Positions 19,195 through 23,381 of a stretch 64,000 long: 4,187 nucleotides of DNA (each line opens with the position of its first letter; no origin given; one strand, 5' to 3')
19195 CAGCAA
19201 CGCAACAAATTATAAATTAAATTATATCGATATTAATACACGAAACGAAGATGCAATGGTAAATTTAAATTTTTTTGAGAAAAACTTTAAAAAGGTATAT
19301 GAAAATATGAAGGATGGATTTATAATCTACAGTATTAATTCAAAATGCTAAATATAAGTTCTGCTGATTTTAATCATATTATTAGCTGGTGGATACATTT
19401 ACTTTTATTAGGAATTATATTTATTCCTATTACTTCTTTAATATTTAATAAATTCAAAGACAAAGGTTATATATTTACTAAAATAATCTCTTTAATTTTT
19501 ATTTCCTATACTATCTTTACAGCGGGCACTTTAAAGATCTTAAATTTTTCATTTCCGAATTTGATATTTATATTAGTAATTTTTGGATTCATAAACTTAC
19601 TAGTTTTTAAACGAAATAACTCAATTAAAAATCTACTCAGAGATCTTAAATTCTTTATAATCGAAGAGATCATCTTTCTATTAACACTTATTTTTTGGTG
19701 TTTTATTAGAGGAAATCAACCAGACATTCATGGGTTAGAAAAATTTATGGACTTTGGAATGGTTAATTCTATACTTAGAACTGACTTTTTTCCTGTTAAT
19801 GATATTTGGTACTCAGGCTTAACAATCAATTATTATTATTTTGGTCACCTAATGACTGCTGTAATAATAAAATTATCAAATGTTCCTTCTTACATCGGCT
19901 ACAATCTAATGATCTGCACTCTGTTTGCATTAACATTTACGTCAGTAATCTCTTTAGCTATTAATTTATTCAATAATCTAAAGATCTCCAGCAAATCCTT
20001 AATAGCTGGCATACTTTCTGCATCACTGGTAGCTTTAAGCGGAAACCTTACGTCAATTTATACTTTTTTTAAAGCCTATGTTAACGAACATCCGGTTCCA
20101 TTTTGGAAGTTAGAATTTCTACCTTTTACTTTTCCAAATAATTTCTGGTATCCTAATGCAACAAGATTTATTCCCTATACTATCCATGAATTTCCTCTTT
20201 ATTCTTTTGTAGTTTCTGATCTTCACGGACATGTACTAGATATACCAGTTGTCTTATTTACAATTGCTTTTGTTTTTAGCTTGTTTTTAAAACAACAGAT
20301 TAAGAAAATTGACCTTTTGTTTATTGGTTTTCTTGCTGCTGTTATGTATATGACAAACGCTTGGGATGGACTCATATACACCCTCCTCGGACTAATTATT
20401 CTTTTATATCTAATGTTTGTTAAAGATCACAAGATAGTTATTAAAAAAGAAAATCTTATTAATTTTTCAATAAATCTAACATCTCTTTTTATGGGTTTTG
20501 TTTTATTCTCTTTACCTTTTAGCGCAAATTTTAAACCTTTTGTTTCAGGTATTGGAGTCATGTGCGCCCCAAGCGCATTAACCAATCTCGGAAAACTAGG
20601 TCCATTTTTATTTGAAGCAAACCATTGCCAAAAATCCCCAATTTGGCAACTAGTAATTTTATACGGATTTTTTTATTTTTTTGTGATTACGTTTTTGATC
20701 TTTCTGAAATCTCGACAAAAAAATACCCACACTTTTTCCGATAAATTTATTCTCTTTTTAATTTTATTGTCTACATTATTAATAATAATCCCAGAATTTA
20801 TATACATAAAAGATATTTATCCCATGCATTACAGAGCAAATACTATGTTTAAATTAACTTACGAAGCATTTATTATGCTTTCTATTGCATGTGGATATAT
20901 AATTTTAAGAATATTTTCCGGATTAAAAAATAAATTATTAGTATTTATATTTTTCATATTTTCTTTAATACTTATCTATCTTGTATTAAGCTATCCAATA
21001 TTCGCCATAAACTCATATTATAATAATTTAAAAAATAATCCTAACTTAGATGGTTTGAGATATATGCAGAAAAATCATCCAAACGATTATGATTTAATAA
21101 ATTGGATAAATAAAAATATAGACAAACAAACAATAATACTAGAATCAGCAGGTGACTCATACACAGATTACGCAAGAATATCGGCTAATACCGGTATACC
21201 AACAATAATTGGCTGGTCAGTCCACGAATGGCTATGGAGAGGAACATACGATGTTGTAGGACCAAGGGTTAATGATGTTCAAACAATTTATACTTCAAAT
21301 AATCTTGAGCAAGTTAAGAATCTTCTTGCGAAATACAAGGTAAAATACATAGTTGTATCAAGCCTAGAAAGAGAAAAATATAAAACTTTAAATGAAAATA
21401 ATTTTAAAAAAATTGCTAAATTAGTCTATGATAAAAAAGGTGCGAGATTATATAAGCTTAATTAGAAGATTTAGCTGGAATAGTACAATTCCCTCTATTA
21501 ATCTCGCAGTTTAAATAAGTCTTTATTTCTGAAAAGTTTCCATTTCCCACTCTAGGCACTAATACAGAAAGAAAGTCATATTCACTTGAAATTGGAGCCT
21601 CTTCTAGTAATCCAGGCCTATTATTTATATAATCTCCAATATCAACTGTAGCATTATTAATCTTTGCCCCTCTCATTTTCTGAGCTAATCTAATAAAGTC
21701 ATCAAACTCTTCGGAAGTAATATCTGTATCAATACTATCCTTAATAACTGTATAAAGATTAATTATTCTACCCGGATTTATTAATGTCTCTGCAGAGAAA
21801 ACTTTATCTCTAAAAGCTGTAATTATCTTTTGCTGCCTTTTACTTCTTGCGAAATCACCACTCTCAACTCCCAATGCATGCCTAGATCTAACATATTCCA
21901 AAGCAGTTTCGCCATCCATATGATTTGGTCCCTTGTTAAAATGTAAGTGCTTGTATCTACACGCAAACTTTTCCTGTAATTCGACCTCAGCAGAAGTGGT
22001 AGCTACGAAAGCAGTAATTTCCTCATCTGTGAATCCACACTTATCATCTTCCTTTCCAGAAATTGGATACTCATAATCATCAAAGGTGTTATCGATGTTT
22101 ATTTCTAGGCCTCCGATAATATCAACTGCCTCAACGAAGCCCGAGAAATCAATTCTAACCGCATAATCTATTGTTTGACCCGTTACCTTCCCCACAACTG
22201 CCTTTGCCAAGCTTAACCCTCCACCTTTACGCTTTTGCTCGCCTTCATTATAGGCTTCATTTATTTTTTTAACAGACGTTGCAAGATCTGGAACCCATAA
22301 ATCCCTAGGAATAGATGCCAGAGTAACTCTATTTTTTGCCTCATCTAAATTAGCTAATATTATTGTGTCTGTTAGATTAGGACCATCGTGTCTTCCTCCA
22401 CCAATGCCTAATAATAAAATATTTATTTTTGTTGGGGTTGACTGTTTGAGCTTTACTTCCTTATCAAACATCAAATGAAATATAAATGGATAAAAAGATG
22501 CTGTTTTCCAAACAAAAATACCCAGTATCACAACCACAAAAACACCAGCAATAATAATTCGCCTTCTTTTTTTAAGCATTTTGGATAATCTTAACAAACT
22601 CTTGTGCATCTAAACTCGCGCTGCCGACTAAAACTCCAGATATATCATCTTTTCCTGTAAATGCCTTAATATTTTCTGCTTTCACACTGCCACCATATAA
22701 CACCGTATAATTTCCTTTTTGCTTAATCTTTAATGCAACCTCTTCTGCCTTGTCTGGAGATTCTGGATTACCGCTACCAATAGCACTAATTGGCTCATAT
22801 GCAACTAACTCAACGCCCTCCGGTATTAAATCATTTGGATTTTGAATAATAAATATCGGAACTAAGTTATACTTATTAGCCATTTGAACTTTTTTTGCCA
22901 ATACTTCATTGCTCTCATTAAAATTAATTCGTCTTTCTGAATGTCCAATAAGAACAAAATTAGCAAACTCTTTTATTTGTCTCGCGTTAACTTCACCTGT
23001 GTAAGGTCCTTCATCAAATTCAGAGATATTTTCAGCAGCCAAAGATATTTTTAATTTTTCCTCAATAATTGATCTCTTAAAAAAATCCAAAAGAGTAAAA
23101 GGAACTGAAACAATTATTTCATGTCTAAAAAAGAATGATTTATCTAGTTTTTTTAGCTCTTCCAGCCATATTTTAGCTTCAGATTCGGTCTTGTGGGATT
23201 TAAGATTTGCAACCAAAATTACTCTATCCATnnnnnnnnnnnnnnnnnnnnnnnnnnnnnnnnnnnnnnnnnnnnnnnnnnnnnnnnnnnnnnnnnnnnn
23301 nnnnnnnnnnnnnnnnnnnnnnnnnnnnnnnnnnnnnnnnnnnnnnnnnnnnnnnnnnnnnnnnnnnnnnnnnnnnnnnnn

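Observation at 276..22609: Two linked operons that recapitulate an arabinogalactan-like (polyprenyl-phospho-pentose dependent) cell-wall glycan pathway outside Actinobacteria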

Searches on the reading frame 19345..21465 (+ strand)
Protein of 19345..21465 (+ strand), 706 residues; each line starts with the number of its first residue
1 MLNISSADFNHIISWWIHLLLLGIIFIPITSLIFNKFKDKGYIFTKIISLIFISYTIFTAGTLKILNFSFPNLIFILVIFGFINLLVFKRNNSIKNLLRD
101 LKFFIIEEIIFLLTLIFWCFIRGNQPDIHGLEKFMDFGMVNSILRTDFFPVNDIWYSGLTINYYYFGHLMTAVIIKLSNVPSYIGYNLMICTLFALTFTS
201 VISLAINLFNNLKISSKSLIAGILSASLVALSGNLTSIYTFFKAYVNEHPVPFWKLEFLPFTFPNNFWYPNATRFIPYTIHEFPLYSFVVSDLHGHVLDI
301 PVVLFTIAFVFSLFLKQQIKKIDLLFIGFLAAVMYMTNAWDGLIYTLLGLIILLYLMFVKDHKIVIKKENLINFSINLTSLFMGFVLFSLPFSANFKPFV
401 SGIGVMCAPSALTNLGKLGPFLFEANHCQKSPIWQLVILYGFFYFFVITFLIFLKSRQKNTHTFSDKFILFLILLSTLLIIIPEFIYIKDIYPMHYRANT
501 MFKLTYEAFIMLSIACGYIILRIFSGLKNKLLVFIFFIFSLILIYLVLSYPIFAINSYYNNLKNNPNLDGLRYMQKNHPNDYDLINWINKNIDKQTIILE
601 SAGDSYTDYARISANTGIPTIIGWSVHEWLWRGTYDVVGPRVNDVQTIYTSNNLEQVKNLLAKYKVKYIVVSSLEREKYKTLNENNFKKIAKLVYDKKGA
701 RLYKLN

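Call 4: search_protein_families(library=pfam, proteins=[window:19345-21465:+], max_evalue=0.01)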
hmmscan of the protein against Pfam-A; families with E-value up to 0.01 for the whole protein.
window:19345-21465:+ (706 aa): 1 family
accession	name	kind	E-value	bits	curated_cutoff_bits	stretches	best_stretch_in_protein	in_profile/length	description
PF10060.15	DUF2298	-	1.6e-95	321.3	27.8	2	53-457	2-389/488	Uncharacterized membrane protein (DUF2298)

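Call 5: search_protein_families(library=ncbifam, proteins=[window:19345-21465:+], max_evalue=0.01)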
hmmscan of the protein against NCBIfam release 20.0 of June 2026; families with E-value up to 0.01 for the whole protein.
window:19345-21465:+ (706 aa): 2 families
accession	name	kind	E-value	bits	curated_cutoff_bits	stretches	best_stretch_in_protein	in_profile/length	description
TIGR03662.1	Chlor_Arch_YYY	subfamily_domain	3.9e-154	515.1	300.25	2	8-452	1-425/727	chlor_Arch_YYY domain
TIGR04554.1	3TM_mycoplas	hypoth_equivalog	0.0049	17.1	40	1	342-396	8-62/105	TIGR04554 family membrane protein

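Call 82: search_solved_structures(query=window:19345-21462:+, max_evalue=10)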
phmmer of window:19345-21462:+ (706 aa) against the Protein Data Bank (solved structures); distinct sequences matched with E-value up to 10: 0.

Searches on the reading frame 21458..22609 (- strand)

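Call 5: search_protein_families(library=ncbifam, proteins=[window:21458-22609:-], max_evalue=0.01)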
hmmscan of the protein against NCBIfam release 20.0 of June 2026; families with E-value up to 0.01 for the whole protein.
window:21458-22609:- (383 aa): 4 families
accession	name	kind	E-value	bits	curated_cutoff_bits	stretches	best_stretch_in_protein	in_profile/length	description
TIGR00350.1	lytR_cpsA_psr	domain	7.4e-29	101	62.3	2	80-182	3-102/152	LCP family glycopolymer transferase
NF006897.1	PRK09379.1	equivalog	1.5e-25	90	441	2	206-306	156-251/298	polyisoprenyl-teichoic acid--peptidoglycan teichoic acid transferase TagU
NF051849.1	LCP_trans_Cps2A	equivalog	2.7e-20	73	650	2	208-305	325-417/477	LCP family glycopolymer transferase CpsA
NF047591.1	ligase_LytR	equivalog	6.1e-16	58.7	450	2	22-188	11-183/336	glycopolymer--peptidoglycan transferase LytR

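Call 6: search_protein_families(library=pfam, proteins=[window:21458-22609:-], max_evalue=0.01)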
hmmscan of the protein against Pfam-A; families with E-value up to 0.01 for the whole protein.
window:21458-22609:- (383 aa): 1 family
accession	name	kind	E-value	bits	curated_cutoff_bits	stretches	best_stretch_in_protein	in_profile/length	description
PF03816.19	LytR_cpsA_psr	-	2.5e-33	115.8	24.6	1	80-270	2-148/150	LytR_cpsA_psr family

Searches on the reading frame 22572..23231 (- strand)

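Call 5: search_protein_families(library=ncbifam, proteins=[window:22572-23231:-], max_evalue=0.01)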
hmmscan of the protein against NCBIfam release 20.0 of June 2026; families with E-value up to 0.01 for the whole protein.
window:22572-23231:- (219 aa): 9 families
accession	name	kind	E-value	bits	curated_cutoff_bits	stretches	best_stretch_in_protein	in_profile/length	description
NF010569.0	PRK13962.1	equivalog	3.2e-41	141.3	883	2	3-131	398-523/645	bifunctional phosphoglycerate kinase/triosephosphate isomerase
NF000728.0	PRK00042.3-2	equivalog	3.7e-38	131.3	255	2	142-218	152-228/231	triose-phosphate isomerase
NF000722.0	PRK00042.2-1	equivalog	1.7e-36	125.8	293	2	3-131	3-130/256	triose-phosphate isomerase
NF011163.0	PRK14565.1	equivalog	4.9e-34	118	298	2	137-219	151-234/240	triosephosphate isomerase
TIGR00419.1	tim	equivalog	3.2e-28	99.1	130.6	1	6-209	2-227/228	triose-phosphate isomerase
NF012036.0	PRK15492.1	equivalog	9.7e-22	77.6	509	2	3-129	4-135/261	triosephosphate isomerase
NF000729.0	PRK00042.3-3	equivalog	4.2e-21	75.9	309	2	142-216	155-231/234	triose-phosphate isomerase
NF011497.0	PRK14905.1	equivalog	3e-19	69.6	485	2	4-129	6-136/357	triosephosphate isomerase/PTS system glucose/sucrose-specific transporter subunit IIB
NF003302.0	PRK04302.1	subfamily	8e-12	45.4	132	1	5-217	5-216/223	triose-phosphate isomerase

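Call 6: search_protein_families(library=pfam, proteins=[window:22572-23231:-], max_evalue=0.01)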
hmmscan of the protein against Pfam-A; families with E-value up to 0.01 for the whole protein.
window:22572-23231:- (219 aa): 1 family
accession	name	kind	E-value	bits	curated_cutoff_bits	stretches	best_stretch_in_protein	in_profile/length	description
PF00121.24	TIM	-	3.5e-51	174.5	20.1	1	5-218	2-244/245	Triosephosphate isomerase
